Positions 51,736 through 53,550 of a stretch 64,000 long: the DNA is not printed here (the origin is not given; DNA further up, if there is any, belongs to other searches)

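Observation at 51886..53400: One conserved translocator scaffold, three different passengers: modular passenger shuffling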

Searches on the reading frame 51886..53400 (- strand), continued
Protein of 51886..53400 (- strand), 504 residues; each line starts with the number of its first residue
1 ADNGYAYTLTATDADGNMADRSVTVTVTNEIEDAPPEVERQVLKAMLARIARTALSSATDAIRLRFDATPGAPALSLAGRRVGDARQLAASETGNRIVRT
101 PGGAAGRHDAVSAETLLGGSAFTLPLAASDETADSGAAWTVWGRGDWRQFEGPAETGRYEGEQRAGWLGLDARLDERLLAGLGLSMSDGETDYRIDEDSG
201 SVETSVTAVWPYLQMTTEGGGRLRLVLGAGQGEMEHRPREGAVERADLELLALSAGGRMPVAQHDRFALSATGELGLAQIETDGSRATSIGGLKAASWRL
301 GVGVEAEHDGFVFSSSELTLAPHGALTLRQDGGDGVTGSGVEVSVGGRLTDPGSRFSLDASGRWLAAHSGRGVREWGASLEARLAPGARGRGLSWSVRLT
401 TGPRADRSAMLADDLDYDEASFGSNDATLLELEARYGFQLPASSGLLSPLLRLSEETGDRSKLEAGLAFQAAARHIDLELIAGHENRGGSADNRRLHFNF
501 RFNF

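Call 44: search_solved_structures(query=A1, max_evalue=1, show_alignments=3)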
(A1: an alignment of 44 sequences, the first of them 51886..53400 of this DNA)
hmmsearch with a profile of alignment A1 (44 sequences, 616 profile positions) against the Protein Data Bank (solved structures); distinct sequences matched with E-value up to 1: 4.
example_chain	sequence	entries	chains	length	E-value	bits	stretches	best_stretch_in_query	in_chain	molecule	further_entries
6n61_E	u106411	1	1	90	0.53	12.2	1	161-231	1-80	DNA-directed RNA polymerase subunit omega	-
10ma_K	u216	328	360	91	0.53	12.1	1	161-231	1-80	DNA-directed RNA polymerase subunit omega | Escherichia coli RNA polymerase omega subunit | RpoZ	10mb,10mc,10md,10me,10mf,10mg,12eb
6asx_K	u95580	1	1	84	0.66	11.8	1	161-227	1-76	DNA-directed RNA polymerase subunit omega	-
6alf_K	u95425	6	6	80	0.95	11.3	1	161-205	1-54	DNA-directed RNA polymerase subunit omega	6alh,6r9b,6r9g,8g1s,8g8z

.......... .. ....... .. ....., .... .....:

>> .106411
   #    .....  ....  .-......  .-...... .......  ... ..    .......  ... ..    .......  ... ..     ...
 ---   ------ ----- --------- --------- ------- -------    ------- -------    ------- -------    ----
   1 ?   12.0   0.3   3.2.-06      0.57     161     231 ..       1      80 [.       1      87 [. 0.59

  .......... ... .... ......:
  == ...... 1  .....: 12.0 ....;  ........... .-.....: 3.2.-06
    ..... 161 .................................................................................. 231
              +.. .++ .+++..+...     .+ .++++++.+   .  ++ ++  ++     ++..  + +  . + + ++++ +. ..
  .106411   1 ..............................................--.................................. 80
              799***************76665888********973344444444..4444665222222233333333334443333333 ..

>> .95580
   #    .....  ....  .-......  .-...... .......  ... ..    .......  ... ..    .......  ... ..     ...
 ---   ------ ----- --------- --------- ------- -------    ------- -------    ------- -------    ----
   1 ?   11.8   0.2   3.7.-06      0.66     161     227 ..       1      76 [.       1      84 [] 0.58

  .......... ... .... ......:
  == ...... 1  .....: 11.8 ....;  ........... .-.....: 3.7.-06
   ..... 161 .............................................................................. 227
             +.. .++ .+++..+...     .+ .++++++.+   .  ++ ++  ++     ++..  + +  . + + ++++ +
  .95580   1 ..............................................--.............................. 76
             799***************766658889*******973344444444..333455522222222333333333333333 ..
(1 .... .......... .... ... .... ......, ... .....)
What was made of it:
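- Closest known: Classical type Va autotransporters. Different: There is no sequence-level match to any solved AT (call 44).
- Checked: A family profile finds no solved autotransporter by sequence at E<=1 (call 44).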

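Call 51: search_protein_families(library=pfam, proteins=[L004:5290-6177:+, L006:5050-6177:+, L008:4384-6081:+, L005:4927-6078:+, L007:5224-6096:+, L010:3877-6126:+, L014:3661-6177:+, L019:3187-6117:+, L029:4690-6117:+, L018:3007-6189:+], max_evalue=0.000001)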
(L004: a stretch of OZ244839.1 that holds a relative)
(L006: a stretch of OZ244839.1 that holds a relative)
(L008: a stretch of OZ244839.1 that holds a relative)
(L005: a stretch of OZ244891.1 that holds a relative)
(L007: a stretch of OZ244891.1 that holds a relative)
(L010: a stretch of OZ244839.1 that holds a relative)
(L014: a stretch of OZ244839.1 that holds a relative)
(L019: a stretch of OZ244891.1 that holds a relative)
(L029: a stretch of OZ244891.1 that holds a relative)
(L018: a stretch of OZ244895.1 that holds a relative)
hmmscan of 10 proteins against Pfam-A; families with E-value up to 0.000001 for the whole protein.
L004:5290-6177:+ (296 aa): 1 family
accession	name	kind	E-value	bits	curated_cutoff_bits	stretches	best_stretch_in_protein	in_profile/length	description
PF00041.27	fn3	-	7.1e-10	39.4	25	1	174-262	2-83/84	Fibronectin type III domain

L006:5050-6177:+ (376 aa): 1 family
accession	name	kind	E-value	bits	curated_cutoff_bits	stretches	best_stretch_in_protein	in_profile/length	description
PF00041.27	fn3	-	1.1e-09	38.8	25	1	254-342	2-83/84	Fibronectin type III domain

L008:4384-6081:+ (566 aa): 0 families

L005:4927-6078:+ (384 aa): 0 families

L007:5224-6096:+ (291 aa): 0 families

L010:3877-6126:+ (750 aa): 3 families
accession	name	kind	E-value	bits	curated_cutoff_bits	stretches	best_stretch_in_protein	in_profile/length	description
PF00041.27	fn3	-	2e-29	102.1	25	1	412-493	2-75/84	Fibronectin type III domain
PF16656.11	Pur_ac_phosph_N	-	2.2e-15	57.4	30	0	225-293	11-82/93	Purple acid Phosphatase, N-terminal domain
PF25059.1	FN3_DSCAM-DSCAML_C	-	5.2e-10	40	39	0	245-293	25-66/89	DSCAM/DSCAML C-terminal Fn3-like domain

L014:3661-6177:+ (839 aa): 8 families
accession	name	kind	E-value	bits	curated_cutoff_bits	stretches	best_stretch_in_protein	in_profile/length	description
PF20579.4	LapA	-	7.4e-20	71.6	27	0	588-635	10-56/99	LapA domain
PF24735.1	DUF7686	-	9.8e-11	41.8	24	0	202-231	13-42/73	Domain of unknown function (DUF7686)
PF07679.22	I-set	-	4e-09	36.8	23.7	0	53-82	4-33/90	Immunoglobulin I-set domain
PF22638.1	FlgK_D1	-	8e-09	35.9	28.6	0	601-667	122-183/233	Flagellar hook-associated protein FlgK helical domain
PF25332.1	C2_PACS_N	-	6.2e-08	33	27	0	564-619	12-69/170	N-terminal C2 domain of phosphofurin acidic cluster sorting protein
PF02738.23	MoCoBD_1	-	2.1e-07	30.7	27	0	525-575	130-180/244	Molybdopterin cofactor-binding domain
PF23886.1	DUF7239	-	5.8e-07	30.2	24.6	0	56-109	53-106/112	Family of unknown function (DUF7239)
PF20603.3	Bact_hydrolase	-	7.7e-07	29.6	27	0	531-581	63-113/160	Bacterial hydrolase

L019:3187-6117:+ (977 aa): 5 families
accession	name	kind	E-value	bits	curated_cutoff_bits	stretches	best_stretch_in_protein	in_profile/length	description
PF00041.27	fn3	-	8.8e-48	160.9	25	2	642-729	2-81/84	Fibronectin type III domain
PF16656.11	Pur_ac_phosph_N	-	3.5e-16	60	30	0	652-718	12-82/93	Purple acid Phosphatase, N-terminal domain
PF19078.6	Big_12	-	6.2e-15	55.7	27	1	144-240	1-100/102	Bacterial Ig-like domain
PF25059.1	FN3_DSCAM-DSCAML_C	-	1.7e-14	54.3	39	0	272-338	20-82/89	DSCAM/DSCAML C-terminal Fn3-like domain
PF21605.3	CRLF2-like_D2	-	5.4e-07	30.1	27.3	0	596-629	47-80/94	Cytokine receptor-like factor 2-like, D2 domain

L029:4690-6117:+ (476 aa): 1 family
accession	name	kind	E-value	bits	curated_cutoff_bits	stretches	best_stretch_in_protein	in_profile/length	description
PF00041.27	fn3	-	2.6e-15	56.8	25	1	240-328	3-83/84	Fibronectin type III domain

L018:3007-6189:+ (1061 aa): 4 families
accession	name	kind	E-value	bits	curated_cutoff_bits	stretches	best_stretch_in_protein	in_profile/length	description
PF13157.11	Enas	-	1.3e-15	57.8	22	0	385-432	39-87/112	Endospore appendages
PF02368.24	Big_2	-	6.9e-09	36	22.8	0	800-845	6-52/79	Bacterial Ig-like domain (group 2)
PF16640.11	Big_3_5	-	9.4e-09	36.2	35.5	0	485-540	3-62/88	Bacterial Ig-like domain (group 3)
PF13652.11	QSregVF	-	3e-07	30.9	23.8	0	185-227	68-110/112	Putative quorum-sensing-regulated virulence factor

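Call 52: search_protein_families(library=pfam, proteins=[L023:2905-6207:+, L024:3520-6204:+, L032:3136-6207:+, L025:4078-6213:+, L035:2218-6087:+, L030:3220-6186:+, L031:4333-6132:+, L026:2665-6141:+, L001:2299-6189:+, L016:5182-6093:+], max_evalue=0.000001)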
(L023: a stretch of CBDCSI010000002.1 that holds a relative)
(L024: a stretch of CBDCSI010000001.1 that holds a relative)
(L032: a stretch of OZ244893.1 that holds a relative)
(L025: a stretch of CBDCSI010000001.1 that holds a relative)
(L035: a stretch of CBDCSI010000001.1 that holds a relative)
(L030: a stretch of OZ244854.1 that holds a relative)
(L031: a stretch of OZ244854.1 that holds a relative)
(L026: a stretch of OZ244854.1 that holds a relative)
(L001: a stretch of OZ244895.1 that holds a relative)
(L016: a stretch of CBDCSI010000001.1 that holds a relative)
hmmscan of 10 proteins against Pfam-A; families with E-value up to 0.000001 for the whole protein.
L023:2905-6207:+ (1101 aa): 6 families
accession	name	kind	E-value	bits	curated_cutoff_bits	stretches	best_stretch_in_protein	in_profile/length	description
PF00041.27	fn3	-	3e-54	181.6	25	4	671-751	3-81/84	Fibronectin type III domain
PF16656.11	Pur_ac_phosph_N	-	3e-24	85.8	30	0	865-958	4-93/93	Purple acid Phosphatase, N-terminal domain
PF25059.1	FN3_DSCAM-DSCAML_C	-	4.2e-22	78.7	39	0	697-744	22-70/89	DSCAM/DSCAML C-terminal Fn3-like domain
PF21605.3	CRLF2-like_D2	-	1e-14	54.8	27.3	0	467-551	1-75/94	Cytokine receptor-like factor 2-like, D2 domain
PF16323.11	DUF4959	-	4.5e-10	40.2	32.9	0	246-330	14-94/106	Domain of unknown function (DUF4959)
PF16893.11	fn3_2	-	4.8e-08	33.5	27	0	302-337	50-84/89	Fibronectin type III domain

L024:3520-6204:+ (895 aa): 3 families
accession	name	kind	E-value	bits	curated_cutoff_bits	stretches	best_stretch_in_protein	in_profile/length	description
PF00041.27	fn3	-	1.6e-50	169.6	25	3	463-546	10-82/84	Fibronectin type III domain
PF16656.11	Pur_ac_phosph_N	-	4.1e-26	91.8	30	0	465-534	11-82/93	Purple acid Phosphatase, N-terminal domain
PF25059.1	FN3_DSCAM-DSCAML_C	-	6.1e-21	75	39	0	401-452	34-84/89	DSCAM/DSCAML C-terminal Fn3-like domain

L032:3136-6207:+ (1024 aa): 5 families
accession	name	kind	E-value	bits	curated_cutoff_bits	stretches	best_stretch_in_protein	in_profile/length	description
PF00041.27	fn3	-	5.8e-78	257.6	25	3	26-105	4-81/84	Fibronectin type III domain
PF25059.1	FN3_DSCAM-DSCAML_C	-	1.3e-35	122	39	0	910-979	16-82/89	DSCAM/DSCAML C-terminal Fn3-like domain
PF16389.11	DUF4998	-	2.6e-16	60.2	29.1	0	893-967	26-97/199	Domain of unknown function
PF16656.11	Pur_ac_phosph_N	-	8.6e-09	36.3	30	0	117-197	1-82/93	Purple acid Phosphatase, N-terminal domain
PF25814.1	fn3_SORL1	-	4.6e-07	30.2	27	0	63-105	43-83/90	SORL1-like, fn3 domain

L025:4078-6213:+ (712 aa): 3 families
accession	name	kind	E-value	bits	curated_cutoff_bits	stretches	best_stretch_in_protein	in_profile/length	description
PF00041.27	fn3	-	1.7e-23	83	25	1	386-469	1-81/84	Fibronectin type III domain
PF25059.1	FN3_DSCAM-DSCAML_C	-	4.7e-10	40.1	39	0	320-372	24-72/89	DSCAM/DSCAML C-terminal Fn3-like domain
PF16656.11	Pur_ac_phosph_N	-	6.8e-07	30.2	30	0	394-457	9-81/93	Purple acid Phosphatase, N-terminal domain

L035:2218-6087:+ (1290 aa): 5 families
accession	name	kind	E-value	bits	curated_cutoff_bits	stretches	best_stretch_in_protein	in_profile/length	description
PF00041.27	fn3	-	2e-63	211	25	2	973-1049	7-81/84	Fibronectin type III domain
PF16656.11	Pur_ac_phosph_N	-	1.9e-27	96.1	30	0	1061-1137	1-82/93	Purple acid Phosphatase, N-terminal domain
PF25059.1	FN3_DSCAM-DSCAML_C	-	2.6e-24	85.8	39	0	993-1053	20-79/89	DSCAM/DSCAML C-terminal Fn3-like domain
PF21605.3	CRLF2-like_D2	-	3.7e-14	53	27.3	0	978-1051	13-85/94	Cytokine receptor-like factor 2-like, D2 domain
PF16893.11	fn3_2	-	7.4e-09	36.1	27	0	623-650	51-78/89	Fibronectin type III domain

L030:3220-6186:+ (989 aa): 4 families
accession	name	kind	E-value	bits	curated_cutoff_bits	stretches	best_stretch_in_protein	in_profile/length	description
PF00041.27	fn3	-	5.5e-40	135.9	25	3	636-724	2-81/84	Fibronectin type III domain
PF25059.1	FN3_DSCAM-DSCAML_C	-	1e-12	48.6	39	0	246-312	16-79/89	DSCAM/DSCAML C-terminal Fn3-like domain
PF16656.11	Pur_ac_phosph_N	-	4.6e-12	46.8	30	0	646-713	12-82/93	Purple acid Phosphatase, N-terminal domain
PF21605.3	CRLF2-like_D2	-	3.3e-08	33.9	27.3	0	634-713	1-71/94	Cytokine receptor-like factor 2-like, D2 domain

L031:4333-6132:+ (600 aa): 4 families
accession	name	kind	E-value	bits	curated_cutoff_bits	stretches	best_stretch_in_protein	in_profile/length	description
PF00041.27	fn3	-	1.3e-22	80.2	25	1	255-343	2-83/84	Fibronectin type III domain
PF25059.1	FN3_DSCAM-DSCAML_C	-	2.1e-11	44.5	39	0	296-342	34-78/89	DSCAM/DSCAML C-terminal Fn3-like domain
PF16656.11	Pur_ac_phosph_N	-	8.5e-07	29.9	30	0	267-337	14-88/93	Purple acid Phosphatase, N-terminal domain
PF16389.11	DUF4998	-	9.3e-07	29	29.1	0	251-343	18-107/199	Domain of unknown function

L026:2665-6141:+ (1159 aa): 4 families
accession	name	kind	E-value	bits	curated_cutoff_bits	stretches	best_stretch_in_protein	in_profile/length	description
PF00041.27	fn3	-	8.3e-43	144.9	25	1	813-889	2-76/84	Fibronectin type III domain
PF25059.1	FN3_DSCAM-DSCAML_C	-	8.8e-16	58.5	39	0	842-892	26-75/89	DSCAM/DSCAML C-terminal Fn3-like domain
PF16656.11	Pur_ac_phosph_N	-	1.2e-13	51.8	30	0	823-883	12-82/93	Purple acid Phosphatase, N-terminal domain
PF21605.3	CRLF2-like_D2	-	1.5e-13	51.1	27.3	0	293-341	1-44/94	Cytokine receptor-like factor 2-like, D2 domain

L001:2299-6189:+ (1297 aa): 0 families

L016:5182-6093:+ (304 aa): 0 families

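Call 60: find_encoding_contigs(protein=P0026, flank=2000, max_places=2)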
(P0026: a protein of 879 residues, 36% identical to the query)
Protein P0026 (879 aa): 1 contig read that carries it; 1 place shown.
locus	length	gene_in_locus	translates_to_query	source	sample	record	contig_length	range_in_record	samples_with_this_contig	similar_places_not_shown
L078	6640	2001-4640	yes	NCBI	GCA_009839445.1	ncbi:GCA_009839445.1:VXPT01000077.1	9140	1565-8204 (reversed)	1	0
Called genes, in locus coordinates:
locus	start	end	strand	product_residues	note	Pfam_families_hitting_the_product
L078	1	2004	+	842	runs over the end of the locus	PF05345:He_PIG, PF00041:fn3 (faint), PF05345:He_PIG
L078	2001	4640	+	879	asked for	PF00041:fn3, PF05345:He_PIG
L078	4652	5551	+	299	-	-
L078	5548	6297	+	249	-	PF17784:Sulfotransfer_4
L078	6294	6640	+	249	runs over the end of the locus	PF17784:Sulfotransfer_4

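Call 71: search_protein_representatives(alignment_id=A1)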
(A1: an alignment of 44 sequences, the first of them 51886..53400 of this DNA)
Query: 44 sequences, 616 profile positions. Proteins with E-value up to 0.001 (for the whole library): 10414; up to 1e-10: 8492; up to 1e-30: 5920. The best 150 are listed.
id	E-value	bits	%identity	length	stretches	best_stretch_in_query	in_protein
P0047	0.0e+00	1094.4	-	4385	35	58-616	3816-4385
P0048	0.0e+00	1014.1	-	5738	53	41-616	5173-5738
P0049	0.0e+00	1011.1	-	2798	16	56-616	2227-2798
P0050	4.3e-288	973.7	-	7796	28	15-613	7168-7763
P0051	4.6e-288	973.6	-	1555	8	47-616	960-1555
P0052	1.9e-286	968.3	-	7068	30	223-611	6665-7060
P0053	3.8e-282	954.0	-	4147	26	33-613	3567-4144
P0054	5.3e-277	937.1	-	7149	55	81-616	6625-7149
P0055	2.4e-255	865.5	-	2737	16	43-616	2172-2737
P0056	2.4e-237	806.1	-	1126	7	52-616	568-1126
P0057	1.1e-233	794.0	-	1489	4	59-616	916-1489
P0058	3.2e-232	789.2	-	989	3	52-616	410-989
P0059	7.4e-222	754.9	-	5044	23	14-616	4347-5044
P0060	2.9e-219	746.3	-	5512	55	38-141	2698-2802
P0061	1.6e-217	740.6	-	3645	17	44-616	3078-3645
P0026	6.2e-188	642.9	-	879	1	58-616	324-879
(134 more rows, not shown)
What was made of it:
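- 5,920 cluster representatives at E<=1e-30, an upper bound because the profile includes passenger-proximal columns (call 71).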
